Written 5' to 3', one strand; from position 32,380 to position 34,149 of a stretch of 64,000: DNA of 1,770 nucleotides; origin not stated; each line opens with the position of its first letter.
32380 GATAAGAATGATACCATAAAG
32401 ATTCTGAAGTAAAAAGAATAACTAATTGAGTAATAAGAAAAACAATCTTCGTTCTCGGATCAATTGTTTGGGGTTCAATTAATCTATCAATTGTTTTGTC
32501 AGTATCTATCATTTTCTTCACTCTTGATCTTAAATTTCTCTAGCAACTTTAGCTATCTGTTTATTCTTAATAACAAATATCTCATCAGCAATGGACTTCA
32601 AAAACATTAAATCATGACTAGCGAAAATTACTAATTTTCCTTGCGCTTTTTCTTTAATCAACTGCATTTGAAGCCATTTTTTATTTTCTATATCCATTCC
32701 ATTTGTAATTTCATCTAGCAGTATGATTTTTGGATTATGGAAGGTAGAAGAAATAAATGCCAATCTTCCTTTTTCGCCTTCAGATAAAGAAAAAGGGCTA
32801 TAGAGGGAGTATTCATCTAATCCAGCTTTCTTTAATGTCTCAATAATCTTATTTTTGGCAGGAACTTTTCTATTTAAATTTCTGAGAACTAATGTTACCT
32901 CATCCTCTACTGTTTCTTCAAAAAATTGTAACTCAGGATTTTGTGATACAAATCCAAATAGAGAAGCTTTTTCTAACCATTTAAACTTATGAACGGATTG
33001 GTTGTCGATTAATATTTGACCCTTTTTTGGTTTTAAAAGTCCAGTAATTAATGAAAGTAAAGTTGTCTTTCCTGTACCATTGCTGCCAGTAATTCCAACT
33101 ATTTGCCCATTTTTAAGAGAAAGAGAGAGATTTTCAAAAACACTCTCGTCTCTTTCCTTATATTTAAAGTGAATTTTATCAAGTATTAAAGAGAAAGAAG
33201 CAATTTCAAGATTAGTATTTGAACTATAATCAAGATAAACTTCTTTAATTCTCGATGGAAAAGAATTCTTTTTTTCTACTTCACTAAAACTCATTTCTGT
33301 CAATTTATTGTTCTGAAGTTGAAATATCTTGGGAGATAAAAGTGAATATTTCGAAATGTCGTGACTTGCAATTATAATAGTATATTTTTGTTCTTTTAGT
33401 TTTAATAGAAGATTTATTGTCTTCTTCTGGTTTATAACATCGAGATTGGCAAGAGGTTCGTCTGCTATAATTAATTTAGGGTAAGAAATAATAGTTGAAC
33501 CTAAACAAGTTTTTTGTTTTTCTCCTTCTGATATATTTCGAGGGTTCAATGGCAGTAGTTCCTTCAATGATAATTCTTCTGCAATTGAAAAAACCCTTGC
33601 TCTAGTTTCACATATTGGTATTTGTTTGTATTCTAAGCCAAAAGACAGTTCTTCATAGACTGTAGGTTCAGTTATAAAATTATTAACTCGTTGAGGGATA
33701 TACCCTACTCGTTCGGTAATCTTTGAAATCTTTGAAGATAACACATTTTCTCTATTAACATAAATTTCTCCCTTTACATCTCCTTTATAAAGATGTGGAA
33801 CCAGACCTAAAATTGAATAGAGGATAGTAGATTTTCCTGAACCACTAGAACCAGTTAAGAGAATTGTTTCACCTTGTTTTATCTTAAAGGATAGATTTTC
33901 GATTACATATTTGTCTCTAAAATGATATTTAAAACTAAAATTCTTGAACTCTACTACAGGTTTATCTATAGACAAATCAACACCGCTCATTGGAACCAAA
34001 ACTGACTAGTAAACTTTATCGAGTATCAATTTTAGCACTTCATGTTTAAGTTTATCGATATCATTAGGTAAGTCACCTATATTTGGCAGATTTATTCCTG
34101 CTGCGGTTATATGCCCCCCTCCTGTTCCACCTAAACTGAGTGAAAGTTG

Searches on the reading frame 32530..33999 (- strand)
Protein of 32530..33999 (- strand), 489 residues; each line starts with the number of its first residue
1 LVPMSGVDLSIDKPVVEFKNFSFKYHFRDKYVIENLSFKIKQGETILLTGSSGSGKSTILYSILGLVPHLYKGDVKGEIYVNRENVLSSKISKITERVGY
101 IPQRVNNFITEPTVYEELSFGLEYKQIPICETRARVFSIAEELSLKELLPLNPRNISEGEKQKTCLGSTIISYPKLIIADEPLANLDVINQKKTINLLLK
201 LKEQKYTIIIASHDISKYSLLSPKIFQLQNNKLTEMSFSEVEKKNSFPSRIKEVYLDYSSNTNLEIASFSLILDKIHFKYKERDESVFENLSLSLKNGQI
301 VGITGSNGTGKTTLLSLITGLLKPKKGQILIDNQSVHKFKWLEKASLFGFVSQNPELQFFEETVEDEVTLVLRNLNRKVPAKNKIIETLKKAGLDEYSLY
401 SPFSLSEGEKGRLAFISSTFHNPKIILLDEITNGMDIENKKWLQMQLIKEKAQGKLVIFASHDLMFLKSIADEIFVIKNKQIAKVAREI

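Call 21: search_protein_families(library=pfam, proteins=[window:32530-33999:-], max_evalue=0.001)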
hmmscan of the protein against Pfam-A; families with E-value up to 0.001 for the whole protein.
window:32530-33999:- (489 aa): 26 families (the best 25 are shown)
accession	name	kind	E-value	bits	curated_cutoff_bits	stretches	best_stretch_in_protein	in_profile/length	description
PF00005.33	ABC_tran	-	6e-54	182.8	25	2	289-433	2-137/137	ABC transporter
PF13304.12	AAA_21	-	2e-14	54.8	27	1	402-464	235-300/304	AAA domain, putative AbiEii toxin, Type IV TA system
PF13555.12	AAA_29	-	6.5e-10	39.1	27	1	38-60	17-39/61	P-loop containing region of AAA domain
PF02463.25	SMC_N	-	4.7e-09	36.4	40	1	299-478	25-212/220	RecF/RecN/SMC N terminal domain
PF03193.22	RsgA_GTPase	-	1.1e-07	32.2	30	0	28-65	92-128/174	RsgA GTPase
PF00437.27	T2SSE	-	1.3e-07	31.1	24.9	0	45-68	144-167/370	Type II/IV secretion system protein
PF25199.1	nSTAND_NTPase5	-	1.5e-06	28.5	34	0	41-63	39-61/145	Novel STAND NTPase 5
PF13191.12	AAA_16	-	9.2e-06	26.7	32.6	0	42-64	23-45/167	AAA ATPase domain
PF13401.12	AAA_22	-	1e-05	26.3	27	0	298-393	5-65/130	AAA domain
PF20720.3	nSTAND3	-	1e-05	25.7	27.2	0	288-319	7-38/155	Novel STAND NTPase 3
PF13245.12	AAA_19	-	1.7e-05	25.4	25.1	0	298-326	11-39/134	AAA domain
PF05970.20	PIF1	-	2.8e-05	24.2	25.9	0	284-329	6-53/223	PIF1-like helicase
PF13173.12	AAA_14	-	3.4e-05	24.3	27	0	298-336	2-40/129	AAA domain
PF13476.12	AAA_23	-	4.6e-05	24.6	27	1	288-427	10-132/201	AAA domain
PF13238.12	AAA_18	-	6.4e-05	23.8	29.4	0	301-377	1-65/128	AAA domain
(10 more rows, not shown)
